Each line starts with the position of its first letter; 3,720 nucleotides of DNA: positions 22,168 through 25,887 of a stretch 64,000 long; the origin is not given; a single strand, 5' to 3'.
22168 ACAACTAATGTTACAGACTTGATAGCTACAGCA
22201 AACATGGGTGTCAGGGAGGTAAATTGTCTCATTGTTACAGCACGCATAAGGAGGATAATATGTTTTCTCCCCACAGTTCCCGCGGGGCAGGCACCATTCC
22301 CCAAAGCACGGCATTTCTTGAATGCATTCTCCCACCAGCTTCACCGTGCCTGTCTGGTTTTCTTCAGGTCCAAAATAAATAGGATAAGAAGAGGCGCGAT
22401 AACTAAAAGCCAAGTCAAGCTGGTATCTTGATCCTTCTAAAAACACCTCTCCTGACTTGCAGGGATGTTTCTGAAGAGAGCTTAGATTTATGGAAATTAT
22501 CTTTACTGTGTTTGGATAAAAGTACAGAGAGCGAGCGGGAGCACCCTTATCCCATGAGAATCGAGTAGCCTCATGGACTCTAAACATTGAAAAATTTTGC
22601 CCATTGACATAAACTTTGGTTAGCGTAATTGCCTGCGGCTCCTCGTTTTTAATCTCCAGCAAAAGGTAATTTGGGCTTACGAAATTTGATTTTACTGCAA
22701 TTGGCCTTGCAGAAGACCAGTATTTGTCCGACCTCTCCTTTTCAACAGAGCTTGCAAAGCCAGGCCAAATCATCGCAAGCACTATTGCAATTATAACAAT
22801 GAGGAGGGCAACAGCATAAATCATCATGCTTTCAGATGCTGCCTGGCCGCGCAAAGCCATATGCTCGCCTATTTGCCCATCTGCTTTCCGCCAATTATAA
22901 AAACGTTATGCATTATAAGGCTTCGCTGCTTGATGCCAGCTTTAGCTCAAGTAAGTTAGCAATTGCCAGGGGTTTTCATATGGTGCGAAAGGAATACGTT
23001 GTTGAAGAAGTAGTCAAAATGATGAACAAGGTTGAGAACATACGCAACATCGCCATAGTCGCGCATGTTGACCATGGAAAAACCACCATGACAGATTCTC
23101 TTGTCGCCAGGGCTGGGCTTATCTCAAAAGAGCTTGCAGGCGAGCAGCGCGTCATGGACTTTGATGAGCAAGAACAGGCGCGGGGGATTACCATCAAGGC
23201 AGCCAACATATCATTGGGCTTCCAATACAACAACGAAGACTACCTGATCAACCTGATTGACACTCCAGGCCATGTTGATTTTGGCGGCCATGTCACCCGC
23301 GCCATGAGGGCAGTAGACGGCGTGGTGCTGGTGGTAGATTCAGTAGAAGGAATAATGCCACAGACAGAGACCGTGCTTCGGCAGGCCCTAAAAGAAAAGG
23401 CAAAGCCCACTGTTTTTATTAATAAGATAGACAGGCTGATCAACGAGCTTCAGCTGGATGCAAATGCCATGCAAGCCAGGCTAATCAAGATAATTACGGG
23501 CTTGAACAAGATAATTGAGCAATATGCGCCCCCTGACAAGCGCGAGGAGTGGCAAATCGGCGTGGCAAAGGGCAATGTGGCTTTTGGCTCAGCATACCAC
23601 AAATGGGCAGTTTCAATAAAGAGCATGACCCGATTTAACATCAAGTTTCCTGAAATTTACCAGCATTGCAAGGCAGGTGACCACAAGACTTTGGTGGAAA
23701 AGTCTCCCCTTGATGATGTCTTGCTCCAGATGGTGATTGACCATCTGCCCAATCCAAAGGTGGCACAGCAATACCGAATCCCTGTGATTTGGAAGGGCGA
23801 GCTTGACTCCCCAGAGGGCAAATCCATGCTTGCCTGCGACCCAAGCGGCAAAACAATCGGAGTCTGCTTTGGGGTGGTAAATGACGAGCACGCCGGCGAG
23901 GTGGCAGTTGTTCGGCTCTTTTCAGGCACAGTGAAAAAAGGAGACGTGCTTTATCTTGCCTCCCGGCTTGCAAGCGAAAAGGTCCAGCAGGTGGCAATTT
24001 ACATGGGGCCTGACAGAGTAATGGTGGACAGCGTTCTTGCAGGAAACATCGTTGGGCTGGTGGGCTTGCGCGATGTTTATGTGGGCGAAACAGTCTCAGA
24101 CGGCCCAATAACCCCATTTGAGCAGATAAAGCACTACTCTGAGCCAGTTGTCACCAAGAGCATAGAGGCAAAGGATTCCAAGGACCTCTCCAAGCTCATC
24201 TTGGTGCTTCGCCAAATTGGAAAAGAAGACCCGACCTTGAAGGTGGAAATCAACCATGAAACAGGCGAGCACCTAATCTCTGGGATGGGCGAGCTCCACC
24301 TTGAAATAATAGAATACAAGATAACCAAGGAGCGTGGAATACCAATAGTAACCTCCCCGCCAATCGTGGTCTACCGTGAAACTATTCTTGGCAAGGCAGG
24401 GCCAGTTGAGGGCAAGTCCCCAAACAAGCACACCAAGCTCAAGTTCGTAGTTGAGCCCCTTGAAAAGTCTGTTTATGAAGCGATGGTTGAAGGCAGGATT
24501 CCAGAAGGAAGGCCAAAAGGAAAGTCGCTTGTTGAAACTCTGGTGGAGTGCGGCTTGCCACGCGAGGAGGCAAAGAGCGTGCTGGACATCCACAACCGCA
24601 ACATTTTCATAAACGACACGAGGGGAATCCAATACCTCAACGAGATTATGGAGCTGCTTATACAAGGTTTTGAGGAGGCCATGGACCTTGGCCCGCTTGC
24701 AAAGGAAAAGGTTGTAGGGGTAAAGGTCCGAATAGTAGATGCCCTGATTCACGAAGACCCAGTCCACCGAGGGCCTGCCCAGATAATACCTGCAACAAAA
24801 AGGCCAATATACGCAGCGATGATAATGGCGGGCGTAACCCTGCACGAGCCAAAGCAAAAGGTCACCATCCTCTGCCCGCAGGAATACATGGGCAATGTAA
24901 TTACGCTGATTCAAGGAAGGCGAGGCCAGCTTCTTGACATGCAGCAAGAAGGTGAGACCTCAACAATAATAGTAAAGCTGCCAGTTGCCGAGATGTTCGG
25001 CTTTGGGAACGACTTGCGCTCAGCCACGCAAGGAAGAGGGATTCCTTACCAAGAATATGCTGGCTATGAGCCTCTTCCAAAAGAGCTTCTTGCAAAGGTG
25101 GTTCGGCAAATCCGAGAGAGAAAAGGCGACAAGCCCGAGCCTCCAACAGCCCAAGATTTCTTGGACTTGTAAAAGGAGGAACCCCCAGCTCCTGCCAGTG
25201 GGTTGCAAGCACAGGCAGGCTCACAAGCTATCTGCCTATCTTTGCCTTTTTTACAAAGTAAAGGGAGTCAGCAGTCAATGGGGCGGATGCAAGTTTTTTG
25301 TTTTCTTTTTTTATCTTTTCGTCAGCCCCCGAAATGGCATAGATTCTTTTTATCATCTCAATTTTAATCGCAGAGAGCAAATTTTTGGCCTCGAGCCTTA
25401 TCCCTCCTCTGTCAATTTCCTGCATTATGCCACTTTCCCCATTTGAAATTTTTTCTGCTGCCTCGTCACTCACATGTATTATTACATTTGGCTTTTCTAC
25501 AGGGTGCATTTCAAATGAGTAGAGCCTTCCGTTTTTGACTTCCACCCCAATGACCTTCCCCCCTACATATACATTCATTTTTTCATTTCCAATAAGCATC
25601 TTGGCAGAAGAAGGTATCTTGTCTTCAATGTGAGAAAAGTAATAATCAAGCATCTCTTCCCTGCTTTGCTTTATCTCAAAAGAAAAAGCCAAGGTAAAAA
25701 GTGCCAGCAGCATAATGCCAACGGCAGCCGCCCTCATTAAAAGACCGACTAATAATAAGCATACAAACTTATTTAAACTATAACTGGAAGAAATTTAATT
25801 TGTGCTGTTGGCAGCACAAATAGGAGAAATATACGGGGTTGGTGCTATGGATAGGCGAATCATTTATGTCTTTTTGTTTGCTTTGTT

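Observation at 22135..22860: Antisense pilin-like, Cys-rich secreted protein inserted between rps7 and EF-2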

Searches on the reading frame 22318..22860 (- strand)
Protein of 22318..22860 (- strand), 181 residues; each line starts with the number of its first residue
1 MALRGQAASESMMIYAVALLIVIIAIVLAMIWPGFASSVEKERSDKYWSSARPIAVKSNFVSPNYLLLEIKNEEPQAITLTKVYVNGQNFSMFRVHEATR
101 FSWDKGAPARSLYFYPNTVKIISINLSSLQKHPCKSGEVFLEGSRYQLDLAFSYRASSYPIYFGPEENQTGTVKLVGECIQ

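Call 17: find_homologous_proteins(query=A1, max_evalue=0.001)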
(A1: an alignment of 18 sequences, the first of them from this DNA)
Query A1 (18 sequences) (181 aa, profile of the alignment): 6 proteins with E <= 0.001 among 4480 candidates.
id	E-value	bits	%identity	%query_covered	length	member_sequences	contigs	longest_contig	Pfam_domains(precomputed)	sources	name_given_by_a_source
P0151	6.3e-62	226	32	98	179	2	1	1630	-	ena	-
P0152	2.3e-60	221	34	97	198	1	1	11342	-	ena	-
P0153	2.1e-58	215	36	93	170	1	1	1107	-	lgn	-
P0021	4.7e-55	204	24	98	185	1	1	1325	-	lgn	-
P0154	4.3e-53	197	33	97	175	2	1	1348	-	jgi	-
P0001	5.9e-53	197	100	100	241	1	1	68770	-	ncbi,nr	ncbi:MAG: hypothetical protein N3G22_00655 [Candidatus Micrarchaeota archaeon]|nr:hypothetical prote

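Call 18: search_solved_structures(query=A1, max_evalue=10)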
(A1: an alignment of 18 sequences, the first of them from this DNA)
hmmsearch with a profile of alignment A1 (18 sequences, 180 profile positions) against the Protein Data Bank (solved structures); distinct sequences matched with E-value up to 10: 1.
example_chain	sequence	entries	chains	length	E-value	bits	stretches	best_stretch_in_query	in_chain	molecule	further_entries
8q30_A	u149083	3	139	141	2.2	10.8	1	14-95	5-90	DUF4352 domain-containing protein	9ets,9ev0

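Call 19: find_encoding_contigs(protein=P0152, flank=10000)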
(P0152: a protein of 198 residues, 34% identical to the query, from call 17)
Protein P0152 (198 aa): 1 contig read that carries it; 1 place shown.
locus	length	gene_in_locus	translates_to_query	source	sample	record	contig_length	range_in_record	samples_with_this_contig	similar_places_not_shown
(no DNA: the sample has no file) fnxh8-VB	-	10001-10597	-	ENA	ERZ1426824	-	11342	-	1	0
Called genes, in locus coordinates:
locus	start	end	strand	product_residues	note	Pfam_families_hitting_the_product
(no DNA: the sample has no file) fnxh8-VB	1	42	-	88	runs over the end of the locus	PF00831:Ribosomal_L29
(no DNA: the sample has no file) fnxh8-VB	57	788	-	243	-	PF07650:KH_2, PF00189:Ribosomal_S3_C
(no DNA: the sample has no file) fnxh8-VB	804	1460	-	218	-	PF00237:Ribosomal_L22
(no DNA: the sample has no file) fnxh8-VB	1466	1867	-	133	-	PF00203:Ribosomal_S19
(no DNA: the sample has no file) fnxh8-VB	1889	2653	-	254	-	PF00181:Ribosomal_L2_N, PF03947:Ribosomal_L2_C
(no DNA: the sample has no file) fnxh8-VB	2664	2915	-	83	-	PF00276:Ribosomal_L23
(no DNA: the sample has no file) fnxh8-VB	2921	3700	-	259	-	PF00573:Ribosomal_L4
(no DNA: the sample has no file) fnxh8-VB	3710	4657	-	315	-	PF00297:Ribosomal_L3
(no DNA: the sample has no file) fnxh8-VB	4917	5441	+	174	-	-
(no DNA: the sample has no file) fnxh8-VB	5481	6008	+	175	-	-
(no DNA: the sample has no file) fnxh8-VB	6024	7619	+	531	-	-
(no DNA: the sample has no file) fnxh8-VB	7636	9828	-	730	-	PF00009:GTP_EFTU, PF22042:EF-G_D2, PF03144:GTP_EFTU_D2, PF14492:EFG_III, PF03764:EFG_IV, PF00679:EFG_C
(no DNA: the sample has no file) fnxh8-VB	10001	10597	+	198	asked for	-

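Call 23: find_related_loci(query=A2, collection=genome_contigs, flank=6000)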
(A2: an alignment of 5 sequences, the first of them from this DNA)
Query A2 (181 aa) in genome_contigs; peptide patterns used: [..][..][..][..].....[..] (x = any residue, [..] = any of these).
8 stretches matched a pattern; 1 encode a relative of the query (tblastn E <= 1e-3); 1 distinct loci.
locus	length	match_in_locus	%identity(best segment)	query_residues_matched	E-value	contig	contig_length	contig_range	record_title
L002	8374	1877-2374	34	5-179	1e-27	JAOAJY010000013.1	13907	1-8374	MAG: Candidatus Micrarchaeota archaeon isolate SKW29 NODE_13_length_13907_cov_6.369776, whole genome shotgun sequence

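Call 28: find_related_loci(query=A2, collection=metagenome_contigs, flank=5000)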
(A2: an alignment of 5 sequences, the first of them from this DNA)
Query A2 (181 aa) in metagenome_contigs; peptide patterns used: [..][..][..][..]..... (x = any residue, [..] = any of these).
67 stretches matched a pattern; 1 encode a relative of the query (tblastn E <= 1e-3); 1 distinct loci.
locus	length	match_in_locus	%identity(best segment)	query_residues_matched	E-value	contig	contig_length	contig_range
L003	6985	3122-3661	29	1-180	8e-31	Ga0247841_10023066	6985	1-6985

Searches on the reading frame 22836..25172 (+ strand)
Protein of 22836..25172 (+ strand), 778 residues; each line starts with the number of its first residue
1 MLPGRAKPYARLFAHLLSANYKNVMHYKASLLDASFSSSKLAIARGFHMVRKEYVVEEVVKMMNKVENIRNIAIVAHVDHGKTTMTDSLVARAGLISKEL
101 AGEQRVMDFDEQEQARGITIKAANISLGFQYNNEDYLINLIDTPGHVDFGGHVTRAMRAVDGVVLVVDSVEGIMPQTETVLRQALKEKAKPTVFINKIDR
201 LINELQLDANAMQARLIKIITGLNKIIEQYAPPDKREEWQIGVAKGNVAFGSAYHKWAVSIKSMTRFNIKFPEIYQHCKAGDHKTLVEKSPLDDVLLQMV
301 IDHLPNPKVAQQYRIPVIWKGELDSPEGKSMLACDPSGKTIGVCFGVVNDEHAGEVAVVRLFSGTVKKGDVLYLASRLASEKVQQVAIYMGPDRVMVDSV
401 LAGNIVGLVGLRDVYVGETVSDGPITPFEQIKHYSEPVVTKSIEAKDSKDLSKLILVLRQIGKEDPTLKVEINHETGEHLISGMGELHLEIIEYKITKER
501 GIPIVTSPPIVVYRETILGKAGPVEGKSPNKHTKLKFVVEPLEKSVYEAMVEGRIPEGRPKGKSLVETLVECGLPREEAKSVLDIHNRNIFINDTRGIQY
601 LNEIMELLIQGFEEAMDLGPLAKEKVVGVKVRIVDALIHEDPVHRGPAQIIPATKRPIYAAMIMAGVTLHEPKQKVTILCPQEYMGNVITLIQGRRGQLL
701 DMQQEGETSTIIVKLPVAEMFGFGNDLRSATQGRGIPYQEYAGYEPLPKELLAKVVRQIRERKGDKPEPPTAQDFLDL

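Call 3: search_protein_families(library=pfam, proteins=[window:22836-25172:+], max_evalue=1)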
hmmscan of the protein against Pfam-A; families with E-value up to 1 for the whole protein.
window:22836-25172:+ (778 aa): 10 families
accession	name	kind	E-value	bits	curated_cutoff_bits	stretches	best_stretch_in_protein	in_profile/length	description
PF00009.33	GTP_EFTU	-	7.2e-56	189.2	26.5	1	67-305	1-187/188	Elongation factor Tu GTP binding domain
PF00679.30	EFG_C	-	1.9e-25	89.2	27.9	1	669-753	2-87/89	Elongation factor G C-terminus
PF03764.24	EFG_IV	-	7.5e-25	87.5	24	1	566-665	17-120/121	Elongation factor G, domain IV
PF14492.12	EFG_III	-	1.4e-21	76.7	27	1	435-506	2-73/75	Elongation Factor G, domain III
PF03144.31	GTP_EFTU_D2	-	1.8e-13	51.1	30.3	1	354-420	1-72/73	Elongation factor Tu domain 2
PF22042.2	EF-G_D2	-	2.4e-12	47.2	27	1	343-422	5-83/84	Elongation factor G domain 2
PF01926.29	MMR_HSR1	-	2.1e-05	25.1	21.9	1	72-197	2-113/113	50S ribosome-binding GTPase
PF00350.29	Dynamin_N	-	0.03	14.8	27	1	133-197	98-166/168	Dynamin family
PF09439.16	SRPRB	-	0.11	12.2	25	1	72-170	6-83/178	Signal recognition particle receptor beta subunit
PF16658.11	RF3_C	-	0.14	12.4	40.1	1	428-507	1-79/132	Class II release factor RF3, C-terminal domain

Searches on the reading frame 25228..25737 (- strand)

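Call 3: search_protein_families(library=pfam, proteins=[window:25228-25737:-], max_evalue=1)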
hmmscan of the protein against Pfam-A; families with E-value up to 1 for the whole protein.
window:25228-25737:- (169 aa): 1 family
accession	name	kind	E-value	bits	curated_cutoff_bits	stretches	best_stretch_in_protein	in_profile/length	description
PF03599.22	CdhD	-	0.091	11.9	24.8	1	48-151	3-94/387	CO dehydrogenase/acetyl-CoA synthase delta subunit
